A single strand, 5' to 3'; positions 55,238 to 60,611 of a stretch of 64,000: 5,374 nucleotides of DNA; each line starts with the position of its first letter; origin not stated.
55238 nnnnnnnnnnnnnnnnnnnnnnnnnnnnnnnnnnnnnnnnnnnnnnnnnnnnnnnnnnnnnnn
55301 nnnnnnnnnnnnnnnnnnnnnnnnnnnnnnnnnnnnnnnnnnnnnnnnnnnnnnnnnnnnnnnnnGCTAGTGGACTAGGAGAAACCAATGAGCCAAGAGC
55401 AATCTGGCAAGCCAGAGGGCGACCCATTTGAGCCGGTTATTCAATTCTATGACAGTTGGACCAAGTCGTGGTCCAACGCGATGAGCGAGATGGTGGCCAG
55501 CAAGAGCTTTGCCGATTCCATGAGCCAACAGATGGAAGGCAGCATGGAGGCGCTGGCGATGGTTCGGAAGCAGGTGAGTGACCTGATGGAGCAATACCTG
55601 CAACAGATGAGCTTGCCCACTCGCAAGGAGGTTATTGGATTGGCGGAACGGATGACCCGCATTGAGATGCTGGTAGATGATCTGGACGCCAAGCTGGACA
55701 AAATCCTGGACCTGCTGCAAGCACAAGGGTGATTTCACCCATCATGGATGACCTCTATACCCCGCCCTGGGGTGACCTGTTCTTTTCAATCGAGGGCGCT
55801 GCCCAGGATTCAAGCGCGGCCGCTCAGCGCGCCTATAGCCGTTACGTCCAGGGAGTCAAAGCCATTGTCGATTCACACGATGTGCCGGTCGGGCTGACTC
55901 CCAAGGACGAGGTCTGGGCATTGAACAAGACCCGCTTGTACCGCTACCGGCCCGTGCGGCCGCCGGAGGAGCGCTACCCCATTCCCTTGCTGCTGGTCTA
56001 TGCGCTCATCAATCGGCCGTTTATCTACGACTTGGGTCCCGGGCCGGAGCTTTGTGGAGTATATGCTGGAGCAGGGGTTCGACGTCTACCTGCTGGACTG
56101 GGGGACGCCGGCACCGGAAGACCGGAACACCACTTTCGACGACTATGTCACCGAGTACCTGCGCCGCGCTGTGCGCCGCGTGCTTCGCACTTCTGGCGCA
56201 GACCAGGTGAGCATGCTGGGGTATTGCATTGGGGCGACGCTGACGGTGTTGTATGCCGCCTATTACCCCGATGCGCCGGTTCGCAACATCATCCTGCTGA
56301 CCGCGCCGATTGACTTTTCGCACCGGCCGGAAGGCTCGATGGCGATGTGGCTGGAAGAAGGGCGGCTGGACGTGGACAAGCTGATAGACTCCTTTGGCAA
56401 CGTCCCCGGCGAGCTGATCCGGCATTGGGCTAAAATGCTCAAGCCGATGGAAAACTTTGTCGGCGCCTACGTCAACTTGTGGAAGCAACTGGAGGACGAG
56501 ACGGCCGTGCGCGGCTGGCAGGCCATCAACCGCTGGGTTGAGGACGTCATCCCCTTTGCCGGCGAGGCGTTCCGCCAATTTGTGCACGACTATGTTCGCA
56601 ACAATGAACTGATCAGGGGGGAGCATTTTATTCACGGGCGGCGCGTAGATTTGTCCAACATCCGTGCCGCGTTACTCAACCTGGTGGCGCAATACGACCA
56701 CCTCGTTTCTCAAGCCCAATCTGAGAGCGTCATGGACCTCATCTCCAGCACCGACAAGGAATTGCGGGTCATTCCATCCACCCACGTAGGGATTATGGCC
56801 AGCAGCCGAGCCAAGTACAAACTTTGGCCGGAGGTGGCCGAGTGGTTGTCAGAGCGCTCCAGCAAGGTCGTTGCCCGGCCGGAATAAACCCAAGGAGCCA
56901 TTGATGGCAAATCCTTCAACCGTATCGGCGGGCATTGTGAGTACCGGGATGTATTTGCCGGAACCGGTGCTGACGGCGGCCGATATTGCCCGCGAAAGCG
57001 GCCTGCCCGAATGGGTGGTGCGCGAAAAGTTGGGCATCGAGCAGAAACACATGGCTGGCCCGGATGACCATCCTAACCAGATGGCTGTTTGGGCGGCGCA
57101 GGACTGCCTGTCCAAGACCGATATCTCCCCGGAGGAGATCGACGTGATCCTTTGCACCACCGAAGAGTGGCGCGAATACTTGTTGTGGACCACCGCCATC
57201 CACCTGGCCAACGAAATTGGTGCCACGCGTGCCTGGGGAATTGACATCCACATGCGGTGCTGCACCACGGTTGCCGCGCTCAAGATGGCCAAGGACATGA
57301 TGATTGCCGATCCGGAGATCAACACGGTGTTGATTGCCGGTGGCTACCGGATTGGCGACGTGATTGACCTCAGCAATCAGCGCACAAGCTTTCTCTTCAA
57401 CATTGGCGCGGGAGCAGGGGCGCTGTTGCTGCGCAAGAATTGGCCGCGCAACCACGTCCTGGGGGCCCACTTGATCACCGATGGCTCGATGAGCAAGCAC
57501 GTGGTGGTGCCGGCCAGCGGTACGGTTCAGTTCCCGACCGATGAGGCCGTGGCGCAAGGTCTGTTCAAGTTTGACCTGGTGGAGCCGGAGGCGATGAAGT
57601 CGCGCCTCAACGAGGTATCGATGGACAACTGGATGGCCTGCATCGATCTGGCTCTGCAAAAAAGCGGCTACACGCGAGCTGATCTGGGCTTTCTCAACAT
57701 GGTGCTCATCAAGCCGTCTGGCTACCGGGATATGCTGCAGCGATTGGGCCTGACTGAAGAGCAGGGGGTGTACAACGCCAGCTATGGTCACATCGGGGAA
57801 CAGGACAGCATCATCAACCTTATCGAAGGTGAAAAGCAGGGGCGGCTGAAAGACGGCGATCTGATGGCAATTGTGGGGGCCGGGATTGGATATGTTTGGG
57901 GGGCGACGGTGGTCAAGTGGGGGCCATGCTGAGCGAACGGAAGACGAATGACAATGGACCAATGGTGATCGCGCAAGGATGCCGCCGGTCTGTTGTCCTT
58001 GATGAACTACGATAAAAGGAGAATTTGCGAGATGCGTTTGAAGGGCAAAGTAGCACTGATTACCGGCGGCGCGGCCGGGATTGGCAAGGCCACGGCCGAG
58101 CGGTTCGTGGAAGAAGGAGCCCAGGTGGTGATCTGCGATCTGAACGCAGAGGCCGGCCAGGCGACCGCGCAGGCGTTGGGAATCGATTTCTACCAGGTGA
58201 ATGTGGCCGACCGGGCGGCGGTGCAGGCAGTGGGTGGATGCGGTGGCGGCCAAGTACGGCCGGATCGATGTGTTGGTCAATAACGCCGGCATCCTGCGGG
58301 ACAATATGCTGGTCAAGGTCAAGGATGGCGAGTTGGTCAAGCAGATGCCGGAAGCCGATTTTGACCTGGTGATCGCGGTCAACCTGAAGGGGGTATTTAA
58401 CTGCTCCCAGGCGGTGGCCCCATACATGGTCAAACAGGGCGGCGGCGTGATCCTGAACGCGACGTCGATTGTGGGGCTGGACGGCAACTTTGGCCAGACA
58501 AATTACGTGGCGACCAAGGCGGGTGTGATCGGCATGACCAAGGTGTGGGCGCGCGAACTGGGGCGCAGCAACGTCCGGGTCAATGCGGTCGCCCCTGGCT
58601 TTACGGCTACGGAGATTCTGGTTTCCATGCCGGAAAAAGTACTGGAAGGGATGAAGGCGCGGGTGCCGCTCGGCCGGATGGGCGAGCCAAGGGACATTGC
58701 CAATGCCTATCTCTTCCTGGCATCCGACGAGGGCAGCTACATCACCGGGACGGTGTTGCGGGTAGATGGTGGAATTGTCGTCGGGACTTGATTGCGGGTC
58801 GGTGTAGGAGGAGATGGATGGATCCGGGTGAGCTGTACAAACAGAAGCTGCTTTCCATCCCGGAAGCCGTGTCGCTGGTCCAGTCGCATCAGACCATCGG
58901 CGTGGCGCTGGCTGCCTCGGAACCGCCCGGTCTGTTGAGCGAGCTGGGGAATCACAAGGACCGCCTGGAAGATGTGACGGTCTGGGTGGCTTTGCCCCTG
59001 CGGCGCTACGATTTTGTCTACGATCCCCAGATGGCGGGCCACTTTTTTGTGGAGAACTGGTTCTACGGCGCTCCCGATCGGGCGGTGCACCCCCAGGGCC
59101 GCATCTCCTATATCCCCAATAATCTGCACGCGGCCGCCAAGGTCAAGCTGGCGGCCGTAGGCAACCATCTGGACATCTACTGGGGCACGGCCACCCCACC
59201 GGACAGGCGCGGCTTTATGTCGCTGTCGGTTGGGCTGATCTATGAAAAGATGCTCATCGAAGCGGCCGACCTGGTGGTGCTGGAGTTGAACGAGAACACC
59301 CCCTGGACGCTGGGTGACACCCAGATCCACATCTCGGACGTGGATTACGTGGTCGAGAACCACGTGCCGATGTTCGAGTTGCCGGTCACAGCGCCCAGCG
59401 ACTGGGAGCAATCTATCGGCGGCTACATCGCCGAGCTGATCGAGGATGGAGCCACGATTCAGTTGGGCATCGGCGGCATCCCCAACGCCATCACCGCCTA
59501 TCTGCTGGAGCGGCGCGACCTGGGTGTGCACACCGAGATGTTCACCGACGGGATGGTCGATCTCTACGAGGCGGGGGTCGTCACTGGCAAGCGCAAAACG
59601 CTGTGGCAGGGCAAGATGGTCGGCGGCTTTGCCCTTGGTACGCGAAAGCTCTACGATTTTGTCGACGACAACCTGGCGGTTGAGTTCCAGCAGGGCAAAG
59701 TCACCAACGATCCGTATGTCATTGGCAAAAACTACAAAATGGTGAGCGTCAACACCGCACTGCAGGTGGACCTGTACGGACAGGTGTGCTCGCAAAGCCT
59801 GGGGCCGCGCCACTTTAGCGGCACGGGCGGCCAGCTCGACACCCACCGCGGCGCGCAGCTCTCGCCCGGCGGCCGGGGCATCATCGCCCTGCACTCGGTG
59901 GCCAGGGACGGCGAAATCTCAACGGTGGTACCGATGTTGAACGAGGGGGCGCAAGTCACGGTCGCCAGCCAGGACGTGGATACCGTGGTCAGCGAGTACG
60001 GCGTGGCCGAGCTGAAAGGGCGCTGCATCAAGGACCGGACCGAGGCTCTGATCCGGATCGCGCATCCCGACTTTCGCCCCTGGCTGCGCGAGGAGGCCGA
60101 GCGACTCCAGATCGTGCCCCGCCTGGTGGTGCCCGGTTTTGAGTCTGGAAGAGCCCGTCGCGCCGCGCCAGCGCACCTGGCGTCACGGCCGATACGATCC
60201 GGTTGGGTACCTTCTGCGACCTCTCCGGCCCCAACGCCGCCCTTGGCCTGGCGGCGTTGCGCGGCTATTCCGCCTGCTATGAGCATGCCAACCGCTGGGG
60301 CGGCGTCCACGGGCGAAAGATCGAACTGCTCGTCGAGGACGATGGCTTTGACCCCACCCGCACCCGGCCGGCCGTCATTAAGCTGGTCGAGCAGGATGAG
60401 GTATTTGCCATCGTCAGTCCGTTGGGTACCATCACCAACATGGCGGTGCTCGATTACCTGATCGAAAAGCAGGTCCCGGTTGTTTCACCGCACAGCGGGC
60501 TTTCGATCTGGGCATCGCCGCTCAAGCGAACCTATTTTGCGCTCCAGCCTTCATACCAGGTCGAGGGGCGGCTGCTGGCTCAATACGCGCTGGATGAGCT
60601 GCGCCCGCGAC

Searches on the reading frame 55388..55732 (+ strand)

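Call 4: search_protein_families(library=pfam, proteins=[window:55388-55732:+])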
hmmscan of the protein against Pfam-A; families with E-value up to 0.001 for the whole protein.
window:55388-55732:+ (114 aa): 1 family
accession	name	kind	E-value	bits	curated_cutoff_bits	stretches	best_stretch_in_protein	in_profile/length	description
PF09712.15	PHA_synth_III_E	-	1.6e-08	34.7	25.7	1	11-89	226-300/311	Poly(R)-hydroxyalkanoic acid synthase subunit (PHA_synth_III_E)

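Call 54: search_protein_families(library=ncbifam, proteins=[window:55388-55732:+], max_evalue=0.1)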
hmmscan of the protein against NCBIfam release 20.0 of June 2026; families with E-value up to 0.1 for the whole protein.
window:55388-55732:+ (114 aa): 3 families
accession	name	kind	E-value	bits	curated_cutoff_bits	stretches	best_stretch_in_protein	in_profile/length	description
TIGR02132.1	phaR_Bmeg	equivalog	8.5e-08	32.4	148.4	1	12-113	8-105/189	polyhydroxyalkanoic acid synthase subunit PhaR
TIGR01834.1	PHA_synth_III_E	subfamily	2.5e-07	30.5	154.95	1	11-103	228-316/324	class III poly(R)-hydroxyalkanoic acid synthase subunit PhaE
TIGR01837.1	PHA_granule_1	subfamily_domain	0.033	14.3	94.7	1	40-99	56-115/118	poly(hydroxyalkanoate) granule-associated protein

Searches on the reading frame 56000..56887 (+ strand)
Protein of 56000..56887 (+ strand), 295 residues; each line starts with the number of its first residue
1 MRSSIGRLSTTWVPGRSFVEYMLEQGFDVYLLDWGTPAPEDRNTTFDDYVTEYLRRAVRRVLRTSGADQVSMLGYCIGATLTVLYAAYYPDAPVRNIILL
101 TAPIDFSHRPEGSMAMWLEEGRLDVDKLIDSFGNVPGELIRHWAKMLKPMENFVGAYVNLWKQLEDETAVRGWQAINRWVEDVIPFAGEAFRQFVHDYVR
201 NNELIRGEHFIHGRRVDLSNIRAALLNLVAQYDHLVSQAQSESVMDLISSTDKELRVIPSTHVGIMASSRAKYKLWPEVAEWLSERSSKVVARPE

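Call 4: search_protein_families(library=pfam, proteins=[window:56000-56887:+])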
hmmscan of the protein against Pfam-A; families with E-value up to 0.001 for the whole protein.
window:56000-56887:+ (295 aa): 4 families
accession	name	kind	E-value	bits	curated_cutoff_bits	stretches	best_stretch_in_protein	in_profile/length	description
PF00561.26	Abhydrolase_1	-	6.3e-13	49.4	25.8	1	18-263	19-239/245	alpha/beta hydrolase fold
PF12146.15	Hydrolase_4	-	1.2e-08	35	27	1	18-107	23-114/239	Serine aminopeptidase, S33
PF11339.14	DUF3141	-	0.0001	21.5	29.7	1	21-266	95-342/582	Protein of unknown function (DUF3141)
PF06850.17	PHB_depo_C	-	0.00012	22.1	27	1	183-285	94-201/203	PHB de-polymerase C-terminus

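Call 54: search_protein_families(library=ncbifam, proteins=[window:56000-56887:+], max_evalue=0.1)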
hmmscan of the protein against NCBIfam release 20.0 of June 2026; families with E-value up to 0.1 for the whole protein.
window:56000-56887:+ (295 aa): 6 families
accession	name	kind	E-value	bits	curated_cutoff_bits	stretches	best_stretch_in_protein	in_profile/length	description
TIGR01836.1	PHA_synth_III_C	subfamily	1.6e-91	306.9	365.3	1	14-286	82-350/350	class III poly(R)-hydroxyalkanoic acid synthase subunit PhaC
TIGR01838.1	PHA_synth_I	subfamily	1.3e-27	96.4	622.65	1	14-279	208-473/532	class I poly(R)-hydroxyalkanoic acid synthase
NF005898.0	PRK07868.1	equivalog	2.1e-18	65.5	925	1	21-288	94-363/994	acyl-CoA synthetase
TIGR01839.1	PHA_synth_II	subfamily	1e-08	33.7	855.4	1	14-235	235-454/560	class II poly(R)-hydroxyalkanoic acid synthase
TIGR01849.1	PHB_depoly_PhaZ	subfamily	2.3e-06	26.6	300.75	1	183-283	298-403/406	polyhydroxyalkanoate depolymerase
TIGR03695.1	menH_SHCHC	equivalog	0.085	12.3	208.55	0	52-101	55-103/252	2-succinyl-6-hydroxy-2,4-cyclohexadiene-1-carboxylate synthase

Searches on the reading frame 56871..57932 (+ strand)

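Call 4: search_protein_families(library=pfam, proteins=[window:56871-57932:+])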
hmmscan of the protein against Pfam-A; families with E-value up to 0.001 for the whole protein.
window:56871-57932:+ (353 aa): 2 families
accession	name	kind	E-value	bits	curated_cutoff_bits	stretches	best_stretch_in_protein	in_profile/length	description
PF08541.16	ACP_syn_III_C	-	4e-15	56.2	26.6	1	262-350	1-90/90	3-Oxoacyl-[acyl-carrier-protein (ACP)] synthase III C terminal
PF08545.16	ACP_syn_III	-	8.2e-14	51.7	24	1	124-205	1-80/80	3-Oxoacyl-[acyl-carrier-protein (ACP)] synthase III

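Call 54: search_protein_families(library=ncbifam, proteins=[window:56871-57932:+], max_evalue=0.1)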
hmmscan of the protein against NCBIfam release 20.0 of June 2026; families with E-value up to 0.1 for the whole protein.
window:56871-57932:+ (353 aa): 12 families
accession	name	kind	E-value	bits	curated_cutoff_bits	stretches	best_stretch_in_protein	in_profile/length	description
NF005308.0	PRK06840.1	equivalog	1.3e-131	438.6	315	1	19-352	4-337/339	3-oxoacyl-ACP synthase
NF006829.0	PRK09352.1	subfamily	1.4e-38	132.7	249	1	19-350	4-321/322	beta-ketoacyl-ACP synthase 3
TIGR00747.1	fabH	subfamily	3.3e-33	115.1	292.1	1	19-350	2-322/322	beta-ketoacyl-ACP synthase III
NF004623.0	PRK05963.1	equivalog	2.8e-21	76.2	437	1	18-230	4-212/328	beta-ketoacyl-ACP synthase III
NF005541.0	PRK07204.1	equivalog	2.7e-20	73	402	1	21-347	6-326/329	beta-ketoacyl-ACP synthase III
NF003274.0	PRK04262.1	equivalog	2.3e-13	49.9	244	1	20-155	3-137/347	hydroxymethylglutaryl-CoA synthase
TIGR00748.1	HMG_CoA_syn_Arc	equivalog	3.3e-10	39.7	353.35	1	20-143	2-125/345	hydroxymethylglutaryl-CoA synthase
NF005703.0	PRK07515.1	equivalog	2.1e-09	36.7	304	1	69-187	97-210/373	beta-ketoacyl-ACP synthase III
NF006720.0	PRK09258.1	equivalog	8.2e-08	31.9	285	1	42-158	35-150/338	3-oxoacyl-ACP synthase III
TIGR01835.1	HMG-CoA-S_prok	equivalog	7.9e-06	24.9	360.35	1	21-190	2-163/382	hydroxymethylglutaryl-CoA synthase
NF040746.1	reduct_C_beta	equivalog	0.006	15.1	450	1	72-158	195-285/477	glycine/sarcosine/betaine reductase complex component C subunit beta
TIGR01930.1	AcCoA-C-Actrans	subfamily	0.04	12.9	240.55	1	67-158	20-109/385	acetyl-CoA C-acyltransferase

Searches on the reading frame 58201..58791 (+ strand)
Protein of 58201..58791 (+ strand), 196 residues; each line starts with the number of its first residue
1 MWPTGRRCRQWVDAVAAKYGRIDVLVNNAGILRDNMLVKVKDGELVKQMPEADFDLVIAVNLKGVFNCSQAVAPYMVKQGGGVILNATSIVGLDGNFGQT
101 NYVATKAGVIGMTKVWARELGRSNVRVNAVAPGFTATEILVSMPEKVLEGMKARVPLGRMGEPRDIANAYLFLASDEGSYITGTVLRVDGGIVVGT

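Call 54: search_protein_families(library=ncbifam, proteins=[window:58201-58791:+], max_evalue=0.1)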
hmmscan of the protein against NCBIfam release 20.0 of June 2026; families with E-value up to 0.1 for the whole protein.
window:58201-58791:+ (196 aa): 224 families (the best 25 are shown)
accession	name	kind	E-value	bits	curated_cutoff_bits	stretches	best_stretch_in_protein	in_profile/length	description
TIGR01830.1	3oxo_ACP_reduc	equivalog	3.6e-68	229.8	297.75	1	7-193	62-239/239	3-oxoacyl-[acyl-carrier-protein] reductase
NF004198.0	PRK05653.1-3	equivalog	6.5e-64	215.7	296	1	10-194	73-248/248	3-oxoacyl-ACP reductase FabG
NF006072.0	PRK08217.1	subfamily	2.3e-60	204.5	298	1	10-193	71-252/253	3-ketoacyl-(acyl-carrier-protein) reductase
NF004197.0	PRK05653.1-1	equivalog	2.1e-58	197.9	332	1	8-193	71-247/249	3-oxoacyl-ACP reductase FabG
NF009466.0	PRK12826.1-2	subfamily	9.5e-57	192.3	222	1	7-193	67-245/248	3-oxoacyl-ACP reductase FabG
TIGR01829.1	AcAcCoA_reduct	subfamily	2.2e-56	191.3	302.1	1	7-192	64-240/242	acetoacetyl-CoA reductase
NF009464.0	PRK12824.1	subfamily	1.3e-54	185.5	269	1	7-192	66-242/245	3-oxoacyl-ACP reductase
NF005559.1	PRK07231.1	subfamily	4.1e-52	177.2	215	1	8-193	67-248/249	glucose 1-dehydrogenase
NF004199.0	PRK05653.1-4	equivalog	2.4e-50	171.4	301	1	12-193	74-246/247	3-oxoacyl-ACP reductase FabG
NF052558.1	MBtsdlDhBudC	equivalog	9.6e-50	169.5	270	1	7-192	64-241/250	meso-2,3-butanediol dehydrogenase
NF004791.0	PRK06138.1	equivalog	4.9e-49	166.9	312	1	7-194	67-251/252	SDR family oxidoreductase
NF004818.0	PRK06172.1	equivalog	1.1e-47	162.6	336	1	9-193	72-251/253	SDR family oxidoreductase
NF009546.0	PRK12935.1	equivalog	1.1e-46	159.5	418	1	10-192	73-245/247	acetoacetyl-CoA reductase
NF009468.0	PRK12826.1-4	equivalog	2.5e-46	158.5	318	1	8-193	71-248/256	SDR family oxidoreductase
NF049979.1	AlphHSDSHdhA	equivalog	3.1e-46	157.9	350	1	10-196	69-250/258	7alpha-hydroxysteroid dehydrogenase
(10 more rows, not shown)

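Call 55: search_protein_families(library=pfam, proteins=[window:58201-58791:+], max_evalue=1)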
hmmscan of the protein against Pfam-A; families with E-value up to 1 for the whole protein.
window:58201-58791:+ (196 aa): 5 families
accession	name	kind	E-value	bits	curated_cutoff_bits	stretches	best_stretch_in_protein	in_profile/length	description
PF13561.12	adh_short_C2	-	2e-53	181.8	27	1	8-192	58-235/236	Enoyl-(Acyl carrier protein) reductase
PF00106.31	adh_short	-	2.3e-40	138.6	26.6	1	7-143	63-190/195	short chain dehydrogenase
PF23441.1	SDR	-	1.1e-08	35.2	27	1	65-193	126-256/258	SDR-like rossmann domain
PF08659.16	KR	-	8.2e-05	23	22.6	1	9-114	69-161/180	KR domain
PF01558.24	POR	-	0.026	15.1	27.4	1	38-156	42-155/173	Pyruvate ferredoxin/flavodoxin oxidoreductase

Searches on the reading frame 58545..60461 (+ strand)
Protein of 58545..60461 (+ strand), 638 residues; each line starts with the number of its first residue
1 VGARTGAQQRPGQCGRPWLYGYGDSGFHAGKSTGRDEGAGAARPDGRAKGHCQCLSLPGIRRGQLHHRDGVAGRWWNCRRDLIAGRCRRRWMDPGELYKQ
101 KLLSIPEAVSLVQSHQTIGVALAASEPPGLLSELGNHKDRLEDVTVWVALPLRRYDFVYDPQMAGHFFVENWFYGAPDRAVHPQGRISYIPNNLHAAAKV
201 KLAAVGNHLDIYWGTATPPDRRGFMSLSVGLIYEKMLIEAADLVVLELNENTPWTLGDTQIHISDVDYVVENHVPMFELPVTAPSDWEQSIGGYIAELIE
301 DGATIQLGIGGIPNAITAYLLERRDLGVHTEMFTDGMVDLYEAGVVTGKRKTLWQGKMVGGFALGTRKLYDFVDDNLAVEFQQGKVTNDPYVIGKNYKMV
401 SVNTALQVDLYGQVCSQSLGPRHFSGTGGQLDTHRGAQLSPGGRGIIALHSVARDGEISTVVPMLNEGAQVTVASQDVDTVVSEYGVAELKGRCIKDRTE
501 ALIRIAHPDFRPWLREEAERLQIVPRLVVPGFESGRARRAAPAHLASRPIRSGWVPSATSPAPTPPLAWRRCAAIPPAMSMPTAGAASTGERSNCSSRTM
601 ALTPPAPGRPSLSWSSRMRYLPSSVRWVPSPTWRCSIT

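Call 55: search_protein_families(library=pfam, proteins=[window:58545-60461:+], max_evalue=1)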
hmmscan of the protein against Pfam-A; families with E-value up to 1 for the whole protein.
window:58545-60461:+ (638 aa): 4 families
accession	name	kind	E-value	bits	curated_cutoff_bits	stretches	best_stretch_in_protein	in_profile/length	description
PF13336.12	AcetylCoA_hyd_C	-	1.1e-60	204.4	23.7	1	365-518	1-154/154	Acetyl-CoA hydrolase/transferase C-terminal domain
PF02550.21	AcetylCoA_hydro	-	1.9e-15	57.9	24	1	98-273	5-190/198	Acetyl-CoA hydrolase/transferase N-terminal domain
PF00455.28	DeoRC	-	0.025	15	31.8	1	289-333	7-51/160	DeoR C terminal sensor domain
PF01144.29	CoA_trans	-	0.16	11.8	23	1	295-326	8-45/217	Coenzyme A transferase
